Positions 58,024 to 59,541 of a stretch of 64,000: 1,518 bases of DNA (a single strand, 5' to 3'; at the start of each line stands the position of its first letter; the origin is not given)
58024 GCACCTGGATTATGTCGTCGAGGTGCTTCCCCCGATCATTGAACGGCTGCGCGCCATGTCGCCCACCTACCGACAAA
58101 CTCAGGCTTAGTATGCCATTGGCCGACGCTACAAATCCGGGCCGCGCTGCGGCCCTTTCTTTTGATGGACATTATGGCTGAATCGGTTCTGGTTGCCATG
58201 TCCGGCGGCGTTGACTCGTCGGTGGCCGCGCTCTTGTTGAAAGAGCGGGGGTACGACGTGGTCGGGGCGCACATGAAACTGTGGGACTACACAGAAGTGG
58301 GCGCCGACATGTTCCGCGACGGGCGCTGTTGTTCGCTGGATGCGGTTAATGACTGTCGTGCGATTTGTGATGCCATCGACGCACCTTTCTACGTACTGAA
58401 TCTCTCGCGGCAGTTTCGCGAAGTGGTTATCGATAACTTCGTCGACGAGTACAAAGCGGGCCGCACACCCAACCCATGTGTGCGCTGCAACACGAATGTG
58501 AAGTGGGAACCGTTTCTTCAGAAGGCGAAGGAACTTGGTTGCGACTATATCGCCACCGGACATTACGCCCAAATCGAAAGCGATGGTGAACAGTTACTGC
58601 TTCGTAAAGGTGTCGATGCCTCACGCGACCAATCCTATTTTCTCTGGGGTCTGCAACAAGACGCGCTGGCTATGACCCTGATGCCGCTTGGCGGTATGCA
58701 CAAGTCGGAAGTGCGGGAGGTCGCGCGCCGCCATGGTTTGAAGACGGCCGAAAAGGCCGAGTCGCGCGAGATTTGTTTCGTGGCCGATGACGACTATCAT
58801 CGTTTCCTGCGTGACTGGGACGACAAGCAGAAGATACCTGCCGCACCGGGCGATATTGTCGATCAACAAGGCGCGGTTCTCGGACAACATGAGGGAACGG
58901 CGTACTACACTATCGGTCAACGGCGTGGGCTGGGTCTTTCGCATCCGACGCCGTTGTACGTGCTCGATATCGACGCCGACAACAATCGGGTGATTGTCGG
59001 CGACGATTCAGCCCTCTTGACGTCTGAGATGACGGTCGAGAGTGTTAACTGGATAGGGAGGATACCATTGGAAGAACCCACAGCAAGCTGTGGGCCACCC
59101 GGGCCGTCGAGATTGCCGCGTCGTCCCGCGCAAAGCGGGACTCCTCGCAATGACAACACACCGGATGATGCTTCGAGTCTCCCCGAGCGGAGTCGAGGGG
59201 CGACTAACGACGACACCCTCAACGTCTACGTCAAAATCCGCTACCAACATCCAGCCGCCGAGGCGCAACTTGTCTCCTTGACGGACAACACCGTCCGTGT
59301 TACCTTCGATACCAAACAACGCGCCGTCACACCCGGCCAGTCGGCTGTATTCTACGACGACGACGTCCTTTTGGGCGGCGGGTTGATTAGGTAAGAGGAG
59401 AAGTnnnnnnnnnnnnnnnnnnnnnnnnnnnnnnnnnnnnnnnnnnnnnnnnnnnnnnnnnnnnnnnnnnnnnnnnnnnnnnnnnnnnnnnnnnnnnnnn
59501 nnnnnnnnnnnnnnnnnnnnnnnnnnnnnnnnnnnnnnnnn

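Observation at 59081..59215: In-frame ~135-nt insertion of three palindromic repeat modules inside the conserved tRNA-thiolase gene mnmA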

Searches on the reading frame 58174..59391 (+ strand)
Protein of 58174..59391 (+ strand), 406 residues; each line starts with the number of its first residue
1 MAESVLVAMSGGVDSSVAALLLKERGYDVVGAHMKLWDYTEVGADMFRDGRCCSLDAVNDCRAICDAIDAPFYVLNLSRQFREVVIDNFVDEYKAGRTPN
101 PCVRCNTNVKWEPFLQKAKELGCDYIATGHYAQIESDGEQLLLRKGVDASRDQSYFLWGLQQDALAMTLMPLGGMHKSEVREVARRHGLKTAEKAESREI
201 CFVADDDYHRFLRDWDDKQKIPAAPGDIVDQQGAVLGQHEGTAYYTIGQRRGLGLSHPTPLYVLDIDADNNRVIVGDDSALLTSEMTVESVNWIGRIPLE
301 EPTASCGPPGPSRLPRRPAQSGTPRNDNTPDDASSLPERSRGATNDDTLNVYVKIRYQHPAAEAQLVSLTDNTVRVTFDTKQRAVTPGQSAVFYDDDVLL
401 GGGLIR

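Call 4: search_protein_families(library=pfam, proteins=[window:58174-59391:+])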
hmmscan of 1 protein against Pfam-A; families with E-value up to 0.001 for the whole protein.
window:58174-59391:+ (406 aa): 4 families
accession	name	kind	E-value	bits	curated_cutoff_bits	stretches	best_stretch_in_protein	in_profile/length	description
PF03054.22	tRNA_Me_trans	-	2.4e-73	246.6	20.6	1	4-204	2-201/202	tRNA methyl transferase HUP domain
PF20259.3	tRNA_Me_trans_M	-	1.7e-21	76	27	1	218-277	5-66/66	tRNA methyl transferase PRC-barrel domain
PF20258.4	tRNA_Me_trans_C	-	3.1e-20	72.7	20.6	1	346-405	18-77/77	Aminomethyltransferase beta-barrel domain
PF02568.20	ThiI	-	1.1e-05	25.5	20.5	1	2-35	3-36/197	Thiamine biosynthesis protein (ThiI)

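Call 5: search_solved_structures(query=window:58174-59391:+, show_alignments=2)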
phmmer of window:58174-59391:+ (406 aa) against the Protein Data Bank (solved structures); distinct sequences matched with E-value up to 0.001: 6.
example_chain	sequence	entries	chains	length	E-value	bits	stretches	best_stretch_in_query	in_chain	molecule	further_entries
9hln_A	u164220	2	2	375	1.7e-78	267.5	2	5-306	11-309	tRNA-specific 2-thiouridylase MnmA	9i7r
9hlv_A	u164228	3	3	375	8.1e-77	262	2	5-306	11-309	tRNA-specific 2-thiouridylase MnmA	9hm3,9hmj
2hma_A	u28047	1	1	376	8.2e-77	262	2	5-306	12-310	Probable tRNA (5-methylaminomethyl-2-thiouridylate)-methyltransferase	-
2der_A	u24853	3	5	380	4.7e-76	259.5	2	2-299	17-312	tRNA-specific 2-thiouridylase mnmA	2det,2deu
3vrh_A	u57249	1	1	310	0.00066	21.9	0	3-134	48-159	Putative uncharacterized protein PH0300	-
5mko_A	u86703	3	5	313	0.00068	21.8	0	3-134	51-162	TtuA PH0300 | PH0300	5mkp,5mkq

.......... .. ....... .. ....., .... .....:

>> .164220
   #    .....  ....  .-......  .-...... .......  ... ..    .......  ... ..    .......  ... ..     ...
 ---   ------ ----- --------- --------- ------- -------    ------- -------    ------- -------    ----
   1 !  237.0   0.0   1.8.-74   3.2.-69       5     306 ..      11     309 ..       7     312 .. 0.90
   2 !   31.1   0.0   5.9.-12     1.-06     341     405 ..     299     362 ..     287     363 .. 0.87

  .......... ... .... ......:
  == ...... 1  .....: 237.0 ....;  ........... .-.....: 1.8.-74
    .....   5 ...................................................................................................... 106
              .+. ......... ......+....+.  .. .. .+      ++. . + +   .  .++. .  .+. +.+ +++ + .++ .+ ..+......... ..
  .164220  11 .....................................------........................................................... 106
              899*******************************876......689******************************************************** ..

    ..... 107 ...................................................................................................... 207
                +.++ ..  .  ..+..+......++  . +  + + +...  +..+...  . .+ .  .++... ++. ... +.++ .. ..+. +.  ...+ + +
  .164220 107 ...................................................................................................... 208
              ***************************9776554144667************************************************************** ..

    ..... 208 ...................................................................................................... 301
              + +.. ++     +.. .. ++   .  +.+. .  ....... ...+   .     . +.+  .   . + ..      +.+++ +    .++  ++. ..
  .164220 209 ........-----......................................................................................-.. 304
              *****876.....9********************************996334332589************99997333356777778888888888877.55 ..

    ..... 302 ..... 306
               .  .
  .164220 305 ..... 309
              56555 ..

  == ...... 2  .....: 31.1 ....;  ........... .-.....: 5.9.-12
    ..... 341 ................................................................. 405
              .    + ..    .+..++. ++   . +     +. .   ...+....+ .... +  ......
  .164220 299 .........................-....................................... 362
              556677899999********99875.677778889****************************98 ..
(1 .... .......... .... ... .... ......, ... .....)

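Call 6: find_homologous_proteins(query=window:58174-59391:+, max_evalue=1e-30)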
Query window:58174-59391:+ (406 aa): 8000 proteins with E <= 1e-30 among 8000 candidates; the best 120 are listed.
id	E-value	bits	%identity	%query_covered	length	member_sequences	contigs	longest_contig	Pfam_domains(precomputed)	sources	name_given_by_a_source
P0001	8.1e-278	939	100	100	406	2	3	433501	PF20259.4,PF03054.23,PF02568.21,PF20258.5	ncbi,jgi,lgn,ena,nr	ncbi:MAG: tRNA 2-thiouridine(34) synthase MnmA [candidate division Zixibacteria bacterium]|nr:tRNA 2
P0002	2.3e-203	694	76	100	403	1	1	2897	PF20259.4,PF03054.23,PF20258.5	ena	-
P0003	2.2e-196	671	73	100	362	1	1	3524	PF20259.4,PF03054.23,PF20258.5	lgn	-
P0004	3.2e-196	670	71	100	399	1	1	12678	PF20259.4,PF03054.23,PF20258.5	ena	-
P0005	3.3e-196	670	73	100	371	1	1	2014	PF20259.4,PF03054.23,PF20258.5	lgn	-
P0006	1.1e-185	635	66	98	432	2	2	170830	PF20259.4,PF03054.23,PF20258.5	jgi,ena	-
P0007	2.3e-184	631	68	98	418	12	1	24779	PF20259.4,PF03054.23,PF20258.5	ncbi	-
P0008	6.4e-184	630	69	98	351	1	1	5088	PF20259.4,PF03054.23,PF20258.5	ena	-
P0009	9.7e-183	626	66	98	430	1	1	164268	PF20259.4,PF03054.23,PF20258.5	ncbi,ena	-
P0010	1.9e-180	618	67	100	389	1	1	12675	PF20259.4,PF03054.23,PF20258.5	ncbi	-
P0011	1.6e-175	602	66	98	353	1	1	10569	PF20259.4,PF03054.23,PF20258.5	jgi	-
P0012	2.5e-165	568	62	100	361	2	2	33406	PF20259.4,PF03054.23,PF20258.5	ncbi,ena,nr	ncbi:MAG: tRNA 2-thiouridine(34) synthase MnmA [candidate division Zixibacteria bacterium]|nr:tRNA 2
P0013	2.8e-163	562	60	100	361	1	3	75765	PF20259.4,PF03054.23,PF20258.5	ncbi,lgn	-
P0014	1.3e-162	559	58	100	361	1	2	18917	PF20259.4,PF03054.23,PF02568.21,PF20258.5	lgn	-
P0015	1.4e-160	553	62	99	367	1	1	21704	PF20259.4,PF03054.23,PF20258.5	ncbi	ncbi:MAG: tRNA 2-thiouridine(34) synthase MnmA [bacterium]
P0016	4.2e-160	551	60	100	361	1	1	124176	PF20259.4,PF03054.23,PF20258.5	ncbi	ncbi:MAG: tRNA 2-thiouridine(34) synthase MnmA [Candidatus Zixiibacteriota bacterium]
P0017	1.2e-158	546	61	100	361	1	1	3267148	PF20259.4,PF03054.23,PF20258.5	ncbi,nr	ncbi:MAG: tRNA 2-thiouridine(34) synthase MnmA [Candidatus Zixiibacteriota bacterium]|nr:MAG: tRNA 2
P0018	3.4e-158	545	59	100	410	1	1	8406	PF20259.4,PF03054.23,PF20258.5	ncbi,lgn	-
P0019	3.4e-158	545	60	100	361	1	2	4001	PF20259.4,PF03054.23,PF20258.5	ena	-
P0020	2.4e-157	542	60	98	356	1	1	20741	PF20259.4,PF03054.23,PF20258.5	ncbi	-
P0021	4.3e-157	541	61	98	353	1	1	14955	PF20259.4,PF03054.23,PF20258.5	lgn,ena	-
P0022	5.8e-157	541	62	100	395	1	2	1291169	PF20259.4,PF03054.23,PF20258.5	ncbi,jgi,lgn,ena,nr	ncbi:MAG TPA: tRNA 2-thiouridine(34) synthase MnmA [candidate division Zixibacteria bacterium]|nr:tR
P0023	7.2e-157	541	59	100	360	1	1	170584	PF20259.4,PF03054.23,PF20258.5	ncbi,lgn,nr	ncbi:MAG: tRNA 2-thiouridine(34) synthase MnmA [candidate division Zixibacteria bacterium]|nr:tRNA 2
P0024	9.1e-157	540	59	100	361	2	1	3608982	PF20259.4,PF03054.23,PF20258.5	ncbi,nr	ncbi:MAG: tRNA 2-thiouridine(34) synthase MnmA [Candidatus Zixiibacteriota bacterium]|nr:MAG: tRNA 2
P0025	9.7e-157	540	58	100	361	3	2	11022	PF20259.4,PF03054.23,PF20258.5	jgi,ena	-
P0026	1.4e-156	540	59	100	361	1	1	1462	PF20259.4,PF03054.23,PF20258.5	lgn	-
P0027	4.8e-156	538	58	100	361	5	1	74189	PF20259.4,PF03054.23,PF20258.5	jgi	-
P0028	7.7e-156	537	59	100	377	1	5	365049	PF20259.4,PF03054.23,PF20258.5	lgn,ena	-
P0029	1.4e-155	536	59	100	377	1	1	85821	PF20259.4,PF03054.23,PF20258.5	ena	-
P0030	1.4e-155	536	59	100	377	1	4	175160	PF20259.4,PF03054.23,PF20258.5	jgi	-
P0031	1.8e-155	536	58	100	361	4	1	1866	PF20259.4,PF03054.23,PF20258.5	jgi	jgi:tRNA-specific 2-thiouridylase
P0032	2.5e-155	535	58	100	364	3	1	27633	PF20259.4,PF03054.23,PF20258.5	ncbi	-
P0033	3.2e-155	535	58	98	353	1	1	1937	PF20259.4,PF03054.23,PF20258.5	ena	-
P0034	3.4e-155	535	56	100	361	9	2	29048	PF20259.4,PF03054.23,PF20258.5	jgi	-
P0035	3.5e-155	535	57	100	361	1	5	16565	PF20259.4,PF03054.23,PF20258.5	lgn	-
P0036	1.1e-154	533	58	100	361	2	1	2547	PF20259.4,PF03054.23,PF02568.21,PF20258.5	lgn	-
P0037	4.2e-154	531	58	99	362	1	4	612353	PF20259.4,PF03054.23,PF20258.5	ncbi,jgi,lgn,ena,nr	ncbi:MAG TPA: tRNA 2-thiouridine(34) synthase MnmA [Acidobacteriota bacterium]|nr:tRNA 2-thiouridine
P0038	4.5e-154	531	58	100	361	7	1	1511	PF20259.4,PF03054.23,PF20258.5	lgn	-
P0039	4.6e-154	531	59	98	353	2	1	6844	PF20259.4,PF03054.23,PF20258.5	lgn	-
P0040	5.5e-154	531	60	100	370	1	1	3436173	PF20259.4,PF03054.23,PF20258.5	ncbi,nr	ncbi:MAG: tRNA 2-thiouridine(34) synthase MnmA [Candidatus Zixiibacteriota bacterium]|nr:MAG: tRNA 2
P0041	5.7e-154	531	57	100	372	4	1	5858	PF20259.4,PF03054.23,PF20258.5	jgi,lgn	jgi:tRNA-specific 2-thiouridylase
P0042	8.0e-154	530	58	100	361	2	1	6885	PF20259.4,PF03054.23,PF20258.5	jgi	-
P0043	8.6e-154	530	58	98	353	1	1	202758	PF20259.4,PF03054.23,PF20258.5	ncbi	-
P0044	1.4e-153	530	58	100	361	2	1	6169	PF20259.4,PF03054.23,PF02568.21,PF20258.5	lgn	-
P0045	1.8e-153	529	57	99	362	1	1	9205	PF20259.4,PF03054.23,PF20258.5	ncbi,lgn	-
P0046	2.6e-153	529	57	98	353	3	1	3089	PF20259.4,PF03054.23,PF20258.5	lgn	-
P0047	3.0e-153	529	57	100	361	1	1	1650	PF20259.4,PF03054.23,PF20258.5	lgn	-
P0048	3.3e-153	528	58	99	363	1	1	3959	PF20259.4,PF03054.23,PF20258.5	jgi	jgi:tRNA-specific 2-thiouridylase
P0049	3.9e-153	528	58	99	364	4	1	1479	PF20259.4,PF03054.23,PF20258.5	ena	-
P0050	4.0e-153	528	57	100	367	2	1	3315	PF20259.4,PF03054.23,PF20258.5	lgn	-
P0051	4.0e-153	528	58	99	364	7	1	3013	PF20259.4,PF03054.23,PF20258.5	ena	-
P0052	5.1e-153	528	60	98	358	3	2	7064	PF20259.4,PF03054.23,PF20258.5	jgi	-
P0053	5.3e-153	528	57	100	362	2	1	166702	PF20259.4,PF03054.23,PF20258.5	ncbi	-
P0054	5.5e-153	528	58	100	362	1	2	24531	PF20259.4,PF03054.23,PF20258.5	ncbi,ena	-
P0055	5.7e-153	528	58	100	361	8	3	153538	PF20259.4,PF03054.23,PF20258.5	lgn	-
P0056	6.1e-153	528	57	100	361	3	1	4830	PF20259.4,PF03054.23,PF20258.5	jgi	-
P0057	7.3e-153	527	56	100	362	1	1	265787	PF20259.4,PF03054.23,PF20258.5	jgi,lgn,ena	-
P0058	1.1e-152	527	59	100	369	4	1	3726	PF20259.4,PF03054.23,PF20258.5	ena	-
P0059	1.1e-152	527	58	100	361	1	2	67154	PF20259.4,PF03054.23,PF20258.5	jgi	jgi:tRNA-specific 2-thiouridylase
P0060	1.3e-152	527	56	100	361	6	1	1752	PF20259.4,PF03054.23,PF20258.5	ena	-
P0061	1.7e-152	526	58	100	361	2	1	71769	PF20259.4,PF03054.23,PF20258.5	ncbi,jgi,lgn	jgi:tRNA-specific 2-thiouridylase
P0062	2.4e-152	526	57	97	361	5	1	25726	PF20259.4,PF03054.23,PF20258.5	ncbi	-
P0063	2.5e-152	526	58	100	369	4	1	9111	PF20259.4,PF03054.23,PF20258.5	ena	-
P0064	3.0e-152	525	57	100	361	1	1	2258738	PF20259.4,PF03054.23,PF20258.5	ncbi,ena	-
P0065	4.0e-152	525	58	99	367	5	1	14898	PF20259.4,PF03054.23,PF20258.5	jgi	jgi:tRNA-specific 2-thiouridylase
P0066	4.6e-152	525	57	100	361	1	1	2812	PF20259.4,PF03054.23,PF20258.5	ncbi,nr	ncbi:tRNA 2-thiouridine(34) synthase MnmA [candidate division GN15 bacterium]|nr:tRNA 2-thiouridine(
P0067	5.5e-152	524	59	98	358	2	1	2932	PF20259.4,PF03054.23,PF20258.5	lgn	-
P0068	5.6e-152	524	57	100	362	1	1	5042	PF20259.4,PF03054.23,PF20258.5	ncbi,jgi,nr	ncbi:MAG: tRNA 2-thiouridine(34) synthase MnmA [FCB group bacterium]|nr:tRNA 2-thiouridine(34) synth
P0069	5.6e-152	524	57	100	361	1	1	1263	PF20259.4,PF03054.23,PF20258.5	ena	-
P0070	6.0e-152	524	57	100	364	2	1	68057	PF20259.4,PF03054.23,PF20258.5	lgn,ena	-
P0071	8.0e-152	524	58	98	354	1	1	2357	PF20259.4,PF03054.23,PF20258.5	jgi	jgi:tRNA-specific 2-thiouridylase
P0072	1.1e-151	523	58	100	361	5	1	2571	PF20259.4,PF03054.23,PF20258.5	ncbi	-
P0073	1.6e-151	523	58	100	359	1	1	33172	PF20259.4,PF03054.23,PF20258.5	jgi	-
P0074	1.7e-151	523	58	100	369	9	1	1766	PF20259.4,PF03054.23,PF20258.5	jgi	jgi:tRNA-specific 2-thiouridylase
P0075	1.9e-151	523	56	100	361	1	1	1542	PF20259.4,PF03054.23,PF20258.5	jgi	jgi:tRNA-specific 2-thiouridylase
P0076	2.3e-151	522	56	99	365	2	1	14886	PF20259.4,PF03054.23,PF20258.5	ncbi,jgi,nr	ncbi:MAG: tRNA 2-thiouridine(34) synthase MnmA [Candidatus Zixiibacteriota bacterium]|nr:MAG: tRNA 2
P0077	2.4e-151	522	58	100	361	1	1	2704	PF20259.4,PF03054.23,PF20258.5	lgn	-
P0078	2.7e-151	522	56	100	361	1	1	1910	PF20259.4,PF03054.23,PF20258.5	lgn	-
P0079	2.7e-151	522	57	100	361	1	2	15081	PF20259.4,PF03054.23,PF20258.5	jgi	-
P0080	2.8e-151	522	57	100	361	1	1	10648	PF20259.4,PF03054.23,PF20258.5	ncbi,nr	ncbi:MAG: tRNA 2-thiouridine(34) synthase MnmA [candidate division Zixibacteria bacterium]|nr:tRNA 2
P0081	2.8e-151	522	58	100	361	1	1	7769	PF20259.4,PF03054.23,PF20258.5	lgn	-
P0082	3.2e-151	522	56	100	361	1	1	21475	PF20259.4,PF03054.23,PF20258.5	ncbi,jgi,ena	-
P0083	3.2e-151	522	59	100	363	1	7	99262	PF20259.4,PF03054.23,PF20258.5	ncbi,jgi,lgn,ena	-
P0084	3.4e-151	522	56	100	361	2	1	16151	PF20259.4,PF03054.23,PF20258.5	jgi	-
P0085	4.7e-151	521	60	99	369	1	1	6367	PF20259.4,PF03054.23,PF20258.5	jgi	-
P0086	4.7e-151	521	56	100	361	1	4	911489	PF20259.4,PF03054.23,PF20258.5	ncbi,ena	-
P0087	5.5e-151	521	56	100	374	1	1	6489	PF20259.4,PF03054.23,PF20258.5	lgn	-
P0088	6.4e-151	521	59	98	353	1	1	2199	PF20259.4,PF03054.23,PF20258.5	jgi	-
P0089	9.1e-151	520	57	100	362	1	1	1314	PF20259.4,PF03054.23,PF20258.5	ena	-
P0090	1.1e-150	520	57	100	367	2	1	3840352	PF20259.4,PF03054.23,PF20258.5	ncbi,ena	-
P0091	1.1e-150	520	58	100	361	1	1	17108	PF20259.4,PF03054.23,PF20258.5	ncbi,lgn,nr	ncbi:MAG TPA: tRNA 2-thiouridine(34) synthase MnmA [Candidatus Deferrimicrobium sp.]|nr:tRNA 2-thiou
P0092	1.5e-150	520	56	99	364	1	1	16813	PF20259.4,PF03054.23,PF20258.5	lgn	-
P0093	1.8e-150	519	57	100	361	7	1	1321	PF20259.4,PF03054.23,PF20258.5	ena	-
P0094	1.8e-150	519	56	100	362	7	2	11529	PF20259.4,PF03054.23,PF20258.5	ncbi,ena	-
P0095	2.0e-150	519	57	100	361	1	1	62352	PF20259.4,PF03054.23,PF20258.5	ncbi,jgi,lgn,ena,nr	ncbi:MAG: tRNA 2-thiouridine(34) synthase MnmA [candidate division Zixibacteria bacterium]|nr:tRNA 2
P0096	2.2e-150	519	58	100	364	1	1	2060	PF20259.4,PF03054.23,PF20258.5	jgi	jgi:tRNA-specific 2-thiouridylase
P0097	2.5e-150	519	58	98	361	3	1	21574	PF20259.4,PF03054.23,PF20258.5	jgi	jgi:tRNA-specific 2-thiouridylase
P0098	2.7e-150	519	58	98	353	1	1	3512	PF20259.4,PF03054.23,PF20258.5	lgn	-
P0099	2.8e-150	519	56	100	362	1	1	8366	PF20259.4,PF03054.23,PF20258.5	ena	-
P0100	2.9e-150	519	57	99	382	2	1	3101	PF20259.4,PF03054.23,PF20258.5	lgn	-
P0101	4.6e-150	518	57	98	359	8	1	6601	PF20259.4,PF03054.23,PF20258.5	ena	-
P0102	5.1e-150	518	56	100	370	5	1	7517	PF20259.4,PF03054.23,PF20258.5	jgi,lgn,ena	-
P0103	5.5e-150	518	58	98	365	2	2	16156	PF20259.4,PF03054.23,PF20258.5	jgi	-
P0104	5.5e-150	518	58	98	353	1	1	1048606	PF20259.4,PF03054.23,PF20258.5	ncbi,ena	-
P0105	6.1e-150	518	55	99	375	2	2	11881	PF20259.4,PF03054.23,PF20258.5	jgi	jgi:tRNA-specific 2-thiouridylase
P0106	7.0e-150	518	56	98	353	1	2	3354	PF20259.4,PF03054.23,PF20258.5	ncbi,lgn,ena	-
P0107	9.3e-150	517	56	100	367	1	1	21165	PF20259.4,PF03054.23,PF20258.5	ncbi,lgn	-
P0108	9.9e-150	517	56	99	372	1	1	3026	PF20259.4,PF03054.23,PF20258.5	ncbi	-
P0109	1.1e-149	517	57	100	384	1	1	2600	PF20259.4,PF03054.23,PF20258.5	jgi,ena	-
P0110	1.3e-149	517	57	99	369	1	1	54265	PF20259.4,PF03054.23,PF20258.5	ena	-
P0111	1.5e-149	516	58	100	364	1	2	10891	PF20259.4,PF03054.23,PF20258.5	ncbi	ncbi:MAG: tRNA 2-thiouridine(34) synthase MnmA [candidate division Zixibacteria bacterium]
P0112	1.6e-149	516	58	100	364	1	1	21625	PF20259.4,PF03054.23,PF20258.5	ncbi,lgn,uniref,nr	ncbi:tRNA 2-thiouridine(34) synthase MnmA [candidate division GN15 bacterium]|uniref:tRNA-specific 2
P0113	1.6e-149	516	57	99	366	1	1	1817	PF20259.4,PF03054.23,PF20258.5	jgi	jgi:tRNA-specific 2-thiouridylase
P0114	1.8e-149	516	56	100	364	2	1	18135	PF20259.4,PF03054.23,PF20258.5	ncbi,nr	ncbi:MAG: tRNA 2-thiouridine(34) synthase MnmA [bacterium]|nr:tRNA 2-thiouridine(34) synthase MnmA [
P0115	3.7e-149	515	58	98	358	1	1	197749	PF20259.4,PF03054.23,PF20258.5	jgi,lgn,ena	-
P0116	4.3e-149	515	58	99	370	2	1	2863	PF20259.4,PF03054.23,PF20258.5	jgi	jgi:tRNA-uridine 2-sulfurtransferase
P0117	4.6e-149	515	59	99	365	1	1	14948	PF20259.4,PF03054.23,PF20258.5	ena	-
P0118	4.7e-149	515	56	100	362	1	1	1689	PF20259.4,PF03054.23,PF20258.5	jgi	-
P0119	6.6e-149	514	56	100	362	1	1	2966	PF20259.4,PF03054.23,PF20258.5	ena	-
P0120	9.1e-149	514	55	100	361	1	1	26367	PF20259.4,PF03054.23,PF20258.5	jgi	jgi:tRNA-specific 2-thiouridylase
